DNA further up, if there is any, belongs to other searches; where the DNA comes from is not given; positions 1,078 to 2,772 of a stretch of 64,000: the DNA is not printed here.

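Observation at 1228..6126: KASIII-ACP-adenylase cassette coupled to a GT2 and a cobalamin radical SAM enzyme; a second radical SAM paralog at 14866-16467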

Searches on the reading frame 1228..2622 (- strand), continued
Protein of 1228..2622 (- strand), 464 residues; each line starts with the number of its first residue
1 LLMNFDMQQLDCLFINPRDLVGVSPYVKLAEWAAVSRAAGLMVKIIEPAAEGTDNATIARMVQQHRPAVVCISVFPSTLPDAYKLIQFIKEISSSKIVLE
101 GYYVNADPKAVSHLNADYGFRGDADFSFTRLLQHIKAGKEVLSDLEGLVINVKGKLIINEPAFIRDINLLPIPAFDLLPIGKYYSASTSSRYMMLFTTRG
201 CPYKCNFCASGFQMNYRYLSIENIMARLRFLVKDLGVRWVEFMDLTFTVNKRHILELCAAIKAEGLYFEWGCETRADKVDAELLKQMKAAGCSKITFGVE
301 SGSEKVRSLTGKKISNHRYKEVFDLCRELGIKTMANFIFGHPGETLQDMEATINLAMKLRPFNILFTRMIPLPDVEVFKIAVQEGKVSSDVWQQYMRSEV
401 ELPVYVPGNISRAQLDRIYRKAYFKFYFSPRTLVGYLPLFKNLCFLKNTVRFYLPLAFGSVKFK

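Call 43: search_protein_families(library=pfam, proteins=[L013:673-1806:-, L013:1784-2638:-, L013:2635-3666:-, L013:6616-7863:+, L013:11402-12181:+, L013:12186-14219:-, L013:14338-14949:+, L013:14953-16686:+, L013:16700-17467:+, L013:17833-19443:-], max_evalue=0.001)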
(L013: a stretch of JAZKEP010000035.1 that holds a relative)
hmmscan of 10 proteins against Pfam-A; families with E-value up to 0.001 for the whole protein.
L013:673-1806:- (377 aa): 5 families
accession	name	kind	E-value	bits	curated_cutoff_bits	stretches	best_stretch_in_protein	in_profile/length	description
PF00534.26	Glycos_transf_1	-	5e-30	104.7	26.4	1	185-352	10-171/172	Glycosyl transferases group 1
PF13692.12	Glyco_trans_1_4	-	2.2e-21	77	27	1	191-339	2-142/142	Glycosyl transferases group 1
PF13439.12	Glyco_transf_4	-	1e-14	55.4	28.5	1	21-179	5-169/170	Glycosyltransferase Family 4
PF13579.12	Glyco_trans_4_4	-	5.8e-07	30.4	29.7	1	79-175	60-158/158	Glycosyl transferase 4-like domain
PF13524.12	Glyco_trans_1_2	-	1.3e-06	28.8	25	1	215-367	8-142/144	Glycosyl transferase-like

L013:1784-2638:- (284 aa): 0 families

L013:2635-3666:- (343 aa): 1 family
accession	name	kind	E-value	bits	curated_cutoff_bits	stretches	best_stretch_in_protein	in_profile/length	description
PF01040.23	UbiA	-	1.5e-08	34.7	34.2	1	50-278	19-240/250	UbiA prenyltransferase family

L013:6616-7863:+ (415 aa): 3 families
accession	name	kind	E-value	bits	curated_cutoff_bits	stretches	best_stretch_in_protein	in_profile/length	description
PF00255.25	GSHPx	-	5.7e-32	110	27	1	262-366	2-107/108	Glutathione peroxidase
PF00535.33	Glycos_transf_2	-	6.4e-19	68.9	23.3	1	7-170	1-167/168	Glycosyl transferase family 2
PF10111.15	Glyco_tranf_2_2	-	1.8e-07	31.4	27.3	1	7-111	1-104/276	Glycosyltransferase like family 2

L013:11402-12181:+ (259 aa): 1 family
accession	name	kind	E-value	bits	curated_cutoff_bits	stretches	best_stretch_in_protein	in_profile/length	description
PF05118.21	Asp_Arg_Hydrox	-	1.4e-38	132.7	22.6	1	35-194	1-157/157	Aspartyl/Asparaginyl beta-hydroxylase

L013:12186-14219:- (677 aa): 6 families
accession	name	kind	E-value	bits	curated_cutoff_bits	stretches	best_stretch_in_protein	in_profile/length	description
PF17757.6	UvrB_inter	-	4.5e-27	94.4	22.9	1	158-246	1-91/91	UvrB interaction domain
PF12344.14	UvrB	-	8.5e-21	74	27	1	549-589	1-41/43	Ultra-violet resistance protein B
PF00271.37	Helicase_C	-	5.5e-20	72.1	23.5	1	431-542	5-109/110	Helicase conserved C-terminal domain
PF04851.21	ResIII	-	4.5e-13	49.9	22.5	1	10-84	3-82/164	Type III restriction enzyme, res subunit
PF02151.25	UVR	-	4.1e-07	30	21.5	1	635-668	2-35/36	UvrB/uvrC motif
PF00270.35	DEAD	-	3.6e-06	27.2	26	1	15-81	4-71/167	DEAD/DEAH box helicase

L013:14338-14949:+ (203 aa): 2 families
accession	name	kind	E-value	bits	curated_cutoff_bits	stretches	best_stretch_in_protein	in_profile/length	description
PF21186.2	DUF6852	-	2.9e-19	69.9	27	1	71-138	1-71/71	Domain of unknown function (DUF6852)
PF18347.7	DUF5606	-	1.7e-10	41.3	25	1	22-64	1-43/46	Domain of unknown function (DUF5606)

L013:14953-16686:+ (577 aa): 1 family
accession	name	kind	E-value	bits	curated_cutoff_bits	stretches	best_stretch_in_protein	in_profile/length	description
PF01432.26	Peptidase_M3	-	4.2e-47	162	27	1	180-564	2-453/457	Peptidase family M3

L013:16700-17467:+ (255 aa): 2 families
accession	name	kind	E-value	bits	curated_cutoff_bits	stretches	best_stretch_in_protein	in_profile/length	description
PF18962.6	Por_Secre_tail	-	7.9e-15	55.3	27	1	179-254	1-75/75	Secretion system C-terminal sorting domain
PF11589.14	DUF3244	-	0.00018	21.9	25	1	196-246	38-88/96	Domain of unknown function (DUF3244)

L013:17833-19443:- (536 aa): 6 families
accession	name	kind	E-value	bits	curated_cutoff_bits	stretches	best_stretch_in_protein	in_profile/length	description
PF05199.19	GMC_oxred_C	-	2.2e-17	64.4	24.6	1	453-509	82-138/139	GMC oxidoreductase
PF00732.25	GMC_oxred_N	-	8.4e-09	36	23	1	184-274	109-199/218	GMC oxidoreductase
PF13450.12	NAD_binding_8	-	2.8e-06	27.9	21.9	1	9-38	1-30/68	NAD(P)-binding Rossmann-like domain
PF00890.30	FAD_binding_2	-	9.7e-06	25.5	20.4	1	6-38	1-33/414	FAD binding domain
PF01266.30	DAO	-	4.3e-05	23.6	27.9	1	6-37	1-32/353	FAD dependent oxidoreductase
PF07992.20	Pyr_redox_2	-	8.8e-05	22.5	26.1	1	5-38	1-34/291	Pyridine nucleotide-disulphide oxidoreductase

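Call 44: search_protein_families(library=pfam, proteins=[L014:911-1726:-, L014:1829-2620:+, L014:2818-3648:+, L014:3680-4390:-, L014:5671-6717:-, L014:8510-9172:+, L014:9199-10842:+, L014:12309-13559:-, L014:13776-14441:-, L013:19433-20650:-], max_evalue=0.001)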
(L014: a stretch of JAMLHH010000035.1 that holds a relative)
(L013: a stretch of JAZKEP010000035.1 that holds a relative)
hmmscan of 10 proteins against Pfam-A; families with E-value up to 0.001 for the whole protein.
L014:911-1726:- (271 aa): 1 family
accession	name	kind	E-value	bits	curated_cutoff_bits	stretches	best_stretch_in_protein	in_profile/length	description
PF05118.21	Asp_Arg_Hydrox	-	2.1e-33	115.9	22.6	1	41-193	1-157/157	Aspartyl/Asparaginyl beta-hydroxylase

L014:1829-2620:+ (263 aa): 1 family
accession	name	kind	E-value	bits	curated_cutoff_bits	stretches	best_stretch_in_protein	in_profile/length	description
PF05118.21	Asp_Arg_Hydrox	-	2.6e-38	131.8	22.6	1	36-187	2-157/157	Aspartyl/Asparaginyl beta-hydroxylase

L014:2818-3648:+ (276 aa): 1 family
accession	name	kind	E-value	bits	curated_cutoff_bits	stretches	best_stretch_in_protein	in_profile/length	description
PF00535.33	Glycos_transf_2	-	1.7e-29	103.3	23.3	1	8-167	1-164/168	Glycosyl transferase family 2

L014:3680-4390:- (236 aa): 1 family
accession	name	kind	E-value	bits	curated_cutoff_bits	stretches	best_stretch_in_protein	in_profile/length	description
PF02585.22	PIG-L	-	3.3e-20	73.3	28.2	1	11-139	1-128/129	GlcNAc-PI de-N-acetylase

L014:5671-6717:- (348 aa): 9 families
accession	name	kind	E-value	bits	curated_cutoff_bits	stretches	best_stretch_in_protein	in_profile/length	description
PF02719.21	Polysacc_synt_2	-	2.8e-93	312.8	20.2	1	18-292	1-291/293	Polysaccharide biosynthesis protein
PF01370.27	Epimerase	-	6e-22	78.7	20.9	1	18-226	1-223/240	NAD dependent epimerase/dehydratase family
PF01073.25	3Beta_HSD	-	6.3e-17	61.9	22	1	19-146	1-122/280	3-beta hydroxysteroid dehydrogenase/isomerase family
PF16363.11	GDP_Man_Dehyd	-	9.1e-13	48.8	27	1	19-141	1-130/332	GDP-mannose 4,6 dehydratase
PF04321.23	RmlD_sub_bind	-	1e-08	35.1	27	1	17-188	2-156/287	RmlD substrate binding domain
PF13460.12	NAD_binding_10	-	9.6e-07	29.3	27.2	1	22-143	1-101/184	NAD(P)H-binding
PF00106.31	adh_short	-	4.3e-06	26.8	26.6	1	16-183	1-182/195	short chain dehydrogenase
PF07993.18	NAD_binding_4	-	5.8e-06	26.1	20.1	0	83-144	82-140/258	Male sterility protein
PF08659.16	KR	-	8.7e-06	26.2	22.6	1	18-139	3-135/180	KR domain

L014:8510-9172:+ (220 aa): 0 families

L014:9199-10842:+ (547 aa): 0 families

L014:12309-13559:- (416 aa): 1 family
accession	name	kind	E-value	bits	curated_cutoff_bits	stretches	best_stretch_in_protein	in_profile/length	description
PF01654.22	Cyt_bd_oxida_I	-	4.8e-30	104.9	26.2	1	8-399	6-412/418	Cytochrome bd terminal oxidase subunit I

L014:13776-14441:- (221 aa): 1 family
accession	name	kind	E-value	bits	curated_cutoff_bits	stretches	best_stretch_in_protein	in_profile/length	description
PF00535.33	Glycos_transf_2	-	3.4e-13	50.3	23.3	1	10-140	2-125/168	Glycosyl transferase family 2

L013:19433-20650:- (405 aa): 0 families

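Call 53: predict_structure(alignment_id=A1)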
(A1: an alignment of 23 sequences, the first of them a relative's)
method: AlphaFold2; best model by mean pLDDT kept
length: 458 residues; sequences in the alignment: 23
mean_pLDDT: 89.6   pTM: 0.89
mean pLDDT of the five models: 89.6, 88.7, 88.6, 87.7, 87.4
residues with pLDDT >= 90: 305; 70-90: 125; 50-70: 27; < 50: 1
segments of 3 or more residues with pLDDT < 50: none
pLDDT, mean of each block of 10 residues (from residue 1): 89 80 96 97 91 94 94 92 94 89 93 94 96 91 93 93 97 90 89 73 60 95 97 87 83 96 92 94 95 94 88 97 95 93 97 92 81 84 90 90 92 92 86 76 77 67
secondary structure, 60 per line:
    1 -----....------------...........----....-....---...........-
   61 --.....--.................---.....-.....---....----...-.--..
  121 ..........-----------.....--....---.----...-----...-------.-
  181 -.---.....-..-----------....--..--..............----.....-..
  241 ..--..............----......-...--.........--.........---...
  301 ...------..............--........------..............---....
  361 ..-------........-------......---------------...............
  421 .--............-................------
elements in order: E6-9 H22-32 E37-40 H42-45 H49-59 E63-67 H70-86 E90-94 H96-100 H104-107 E112-114 H119-130 E142-146 E149-152 E186-190 H205-208 H215-228 E233-237 H239-242 H245-258 E263-268 H275-283 E286-294 H298-303 H310-323 E326-333 H340-353 E357-362 H370-377 H385-390 H406-421 H424-435 H437-452

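Call 59: fold_search(model_id=the predicted structure, library=pdb)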
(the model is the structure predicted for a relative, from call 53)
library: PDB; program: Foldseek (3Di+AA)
matches with E <= 10: 1903; with E <= 0.001: 192
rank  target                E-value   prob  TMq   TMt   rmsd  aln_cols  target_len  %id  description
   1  6fd2_A                2.0e-24  1.00  0.74  0.75   6.8       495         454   21  Radical SAM 1,2-diol dehydratase AprD4 in complex with its substrate paromamine (released 2018-01-17)
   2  6wte_A                9.5e-24  1.00  0.67  0.55   8.5       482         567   18  Structure of radical S-adenosylmethionine methyltransferase, TsrM, from Kitasatospora setae with cobalamin and [4Fe-4S (released 2020-12-23)
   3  6wte_B                3.4e-23  1.00  0.66  0.58   7.8       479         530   17  Structure of radical S-adenosylmethionine methyltransferase, TsrM, from Kitasatospora setae with cobalamin and [4Fe-4S (released 2020-12-23)
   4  6wtf_A                1.1e-22  1.00  0.65  0.56   8.1       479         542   16  Structure of radical S-adenosylmethionine methyltransferase, TsrM, from Kitasatospora setae with tryptophan substrate  (released 2020-12-23)
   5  6fd2_B                1.2e-22  1.00  0.74  0.74   6.5       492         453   21  Radical SAM 1,2-diol dehydratase AprD4 in complex with its substrate paromamine (released 2018-01-17)
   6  9ccb                  1.3e-22  1.00  0.64  0.70   8.1       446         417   20  X-ray crystal structure of methyl-coenzyme M reductase glutamine methylase (MgmA) from Methanothermobacter marburgensis  (released 2025-01-01)
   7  6wtf_B                3.4e-22  1.00  0.67  0.58   6.9       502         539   15  Structure of radical S-adenosylmethionine methyltransferase, TsrM, from Kitasatospora setae with tryptophan substrate  (released 2020-12-23)
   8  5ul4                  3.6e-20  1.00  0.71  0.47   6.4       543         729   15  Structure of Cobalamin-dependent S-adenosylmethionine radical enzyme OxsB with aqua-cobalamin and S-adenosylmethionine b (released 2017-04-19)
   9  5ul2                  7.6e-20  1.00  0.71  0.47   6.4       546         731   15  Structure of Apo, SeMet-labeled Cobalamin-dependent S-adenosylmethionine radical enzyme OxsB (released 2017-04-19)
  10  5ul3                  1.1e-19  1.00  0.72  0.48   6.3       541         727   14  Structure of Cobalamin-dependent S-adenosylmethionine radical enzyme OxsB with aqua-cobalamin bound (released 2017-04-19)
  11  9n1d                  1.4e-17  1.00  0.73  0.55   7.4       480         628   18  Crystal structure of CysS from Corallococcus sp. CA054B with 5'-deoxyadenosine and methionine bound (released 2026-01-28)
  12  9n1c                  2.6e-17  1.00  0.71  0.53   7.7       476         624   17  Crystal structure of CysS from Corallococcus sp. CA054B with 5'-deoxyadenosine, methionine, and pantetheinylated 3-ethox (released 2026-01-28)
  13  9n1b                  3.0e-17  1.00  0.68  0.52   7.9       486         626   17  Crystal structure of CysS from Corallococcus sp. CA054B with 5'-deoxyadenosine, methionine, and pantetheinylated 3-metho (released 2026-01-28)
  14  7kdx_B                9.7e-16  1.00  0.65  0.46   5.0       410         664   16  Crystal structure of Streptomyces tokunonesis TokK with hydroxycobalamin, 5'-deoxyadenosine, and methionine (released 2022-01-12)
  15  7kdy_A                1.4e-15  1.00  0.64  0.46   5.1       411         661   17  Crystal structure of Streptomyces tokunonesis TokK with hydroxycobalamin, 5'-deoxyadenosine, methionine, and (2R)-pant (released 2022-01-12)
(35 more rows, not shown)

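Call 69: find_encoding_contigs(protein=P0142, flank=10000, max_places=1)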
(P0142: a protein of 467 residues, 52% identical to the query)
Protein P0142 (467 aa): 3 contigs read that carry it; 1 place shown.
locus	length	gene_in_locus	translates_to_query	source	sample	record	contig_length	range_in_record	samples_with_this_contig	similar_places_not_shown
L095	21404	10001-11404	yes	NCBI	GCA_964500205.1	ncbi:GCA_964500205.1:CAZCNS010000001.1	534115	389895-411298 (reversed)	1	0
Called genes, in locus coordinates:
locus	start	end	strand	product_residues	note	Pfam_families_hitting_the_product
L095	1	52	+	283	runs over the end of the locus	PF05721:PhyH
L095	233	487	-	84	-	-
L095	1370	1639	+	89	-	-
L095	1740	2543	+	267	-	PF05721:PhyH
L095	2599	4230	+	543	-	-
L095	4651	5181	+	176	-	PF22814:WelO5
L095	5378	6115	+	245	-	PF01061:ABC2_membrane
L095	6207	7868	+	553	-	PF05721:PhyH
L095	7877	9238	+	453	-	PF00005:ABC_tran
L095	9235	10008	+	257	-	PF00535:Glycos_transf_2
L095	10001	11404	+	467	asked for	PF02310:B12-binding (weak), PF04055:Radical_SAM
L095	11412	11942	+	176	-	PF00255:GSHPx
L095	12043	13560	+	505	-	-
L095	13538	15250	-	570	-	-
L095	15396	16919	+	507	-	-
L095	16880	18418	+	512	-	PF00501:AMP-binding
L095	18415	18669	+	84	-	-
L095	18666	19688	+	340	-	PF08545:ACP_syn_III, PF08541:ACP_syn_III_C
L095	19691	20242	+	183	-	PF13302:Acetyltransf_3, PF13420:Acetyltransf_4 (weak)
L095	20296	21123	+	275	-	-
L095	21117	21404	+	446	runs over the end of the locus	PF02310:B12-binding (weak)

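Call 70: find_encoding_contigs(protein=P0163, flank=10000, max_places=1)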
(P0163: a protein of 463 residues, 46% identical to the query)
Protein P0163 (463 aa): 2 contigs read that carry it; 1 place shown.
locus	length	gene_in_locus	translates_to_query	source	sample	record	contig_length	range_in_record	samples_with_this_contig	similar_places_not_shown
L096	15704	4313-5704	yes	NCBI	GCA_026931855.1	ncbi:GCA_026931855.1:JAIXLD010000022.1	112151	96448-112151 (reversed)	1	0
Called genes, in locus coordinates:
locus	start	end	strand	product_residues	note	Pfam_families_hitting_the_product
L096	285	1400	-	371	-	PF01041:DegT_DnrJ_EryC1, PF00155:Aminotran_1_2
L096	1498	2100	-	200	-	-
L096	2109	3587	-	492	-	PF02310:B12-binding, PF01261:AP_endonuc_2 (faint), PF04055:Radical_SAM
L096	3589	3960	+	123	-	-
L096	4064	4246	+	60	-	-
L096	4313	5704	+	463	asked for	PF02310:B12-binding, PF04055:Radical_SAM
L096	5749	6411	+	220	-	-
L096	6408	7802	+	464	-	PF00501:AMP-binding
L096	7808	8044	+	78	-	-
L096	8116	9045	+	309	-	PF08541:ACP_syn_III_C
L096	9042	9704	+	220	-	PF00535:Glycos_transf_2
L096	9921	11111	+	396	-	PF01654:Cyt_bd_oxida_I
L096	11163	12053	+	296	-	PF00034:Cytochrom_C (faint), PF13442:Cytochrome_CBB3 (weak)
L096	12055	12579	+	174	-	PF13302:Acetyltransf_3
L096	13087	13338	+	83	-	-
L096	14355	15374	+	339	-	PF01408:GFO_IDH_MocA, PF02894:GFO_IDH_MocA_C (weak), PF22725:GFO_IDH_MocA_C3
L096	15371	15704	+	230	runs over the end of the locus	PF00535:Glycos_transf_2, PF10111:Glyco_tranf_2_2 (weak)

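Call 71: find_encoding_contigs(protein=P0132, flank=10000, max_places=1)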
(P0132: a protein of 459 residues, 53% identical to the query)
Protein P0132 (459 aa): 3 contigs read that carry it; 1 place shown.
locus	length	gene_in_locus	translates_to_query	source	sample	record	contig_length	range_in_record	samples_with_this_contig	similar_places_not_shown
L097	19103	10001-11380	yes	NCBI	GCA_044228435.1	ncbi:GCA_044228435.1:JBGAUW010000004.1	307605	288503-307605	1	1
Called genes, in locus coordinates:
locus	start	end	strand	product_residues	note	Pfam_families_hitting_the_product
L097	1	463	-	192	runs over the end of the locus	PF01126:Heme_oxygenase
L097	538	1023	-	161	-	-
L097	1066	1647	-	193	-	-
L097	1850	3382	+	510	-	PF00501:AMP-binding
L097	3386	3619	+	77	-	-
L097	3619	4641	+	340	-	PF08545:ACP_syn_III, PF08541:ACP_syn_III_C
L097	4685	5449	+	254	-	PF00535:Glycos_transf_2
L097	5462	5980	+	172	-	PF00255:GSHPx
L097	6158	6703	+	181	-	PF02627:CMD (faint)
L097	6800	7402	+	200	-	PF13302:Acetyltransf_3 (weak)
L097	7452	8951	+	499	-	PF02310:B12-binding, PF04055:Radical_SAM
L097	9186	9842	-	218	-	-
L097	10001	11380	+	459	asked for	PF02310:B12-binding (weak), PF04055:Radical_SAM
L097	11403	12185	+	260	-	PF05118:Asp_Arg_Hydrox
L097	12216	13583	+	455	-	PF01569:PAP2, PF22778:VCPO_2nd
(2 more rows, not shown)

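Call 74: find_encoding_contigs(protein=P0121, flank=10000, max_places=1)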
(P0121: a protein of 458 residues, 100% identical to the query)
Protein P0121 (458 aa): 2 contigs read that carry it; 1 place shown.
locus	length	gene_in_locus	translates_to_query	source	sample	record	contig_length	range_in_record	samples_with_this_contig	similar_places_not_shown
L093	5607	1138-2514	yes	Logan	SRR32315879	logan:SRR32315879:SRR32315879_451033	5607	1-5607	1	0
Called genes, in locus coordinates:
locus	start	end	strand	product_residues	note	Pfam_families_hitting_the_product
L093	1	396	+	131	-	?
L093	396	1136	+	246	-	PF00535:Glycos_transf_2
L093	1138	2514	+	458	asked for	PF02310:B12-binding, PF04055:Radical_SAM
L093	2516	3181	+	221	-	PF13302:Acetyltransf_3 (weak)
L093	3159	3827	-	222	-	PF00535:Glycos_transf_2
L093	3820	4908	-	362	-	PF01041:DegT_DnrJ_EryC1, PF01212:Beta_elim_lyase (faint)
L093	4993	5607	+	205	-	?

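Call 75: search_protein_families(library=ncbifam, proteins=[L096:5749-6411:+, L011:9289-10008:+, L095:12043-13560:+, L095:15396-16919:+], max_evalue=0.001)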
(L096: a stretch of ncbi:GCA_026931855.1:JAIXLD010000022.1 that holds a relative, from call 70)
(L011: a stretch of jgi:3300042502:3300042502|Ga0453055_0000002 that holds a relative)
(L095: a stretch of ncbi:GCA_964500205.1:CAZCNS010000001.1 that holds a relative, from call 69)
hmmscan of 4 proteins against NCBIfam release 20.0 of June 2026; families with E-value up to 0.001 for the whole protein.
L096:5749-6411:+ (220 aa): 0 families

L011:9289-10008:+ (239 aa): 2 families
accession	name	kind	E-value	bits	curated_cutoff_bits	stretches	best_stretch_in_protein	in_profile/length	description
NF007986.1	PRK10714.1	equivalog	3.1e-06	26.4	529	1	3-219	7-223/316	undecaprenyl-phosphate 4-deoxy-4-formamido-L-arabinose transferase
TIGR04242.1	nodulat_NodC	equivalog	0.00015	20.9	550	1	6-114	52-156/395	chitooligosaccharide synthase NodC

L095:12043-13560:+ (505 aa): 0 families

L095:15396-16919:+ (507 aa): 0 families
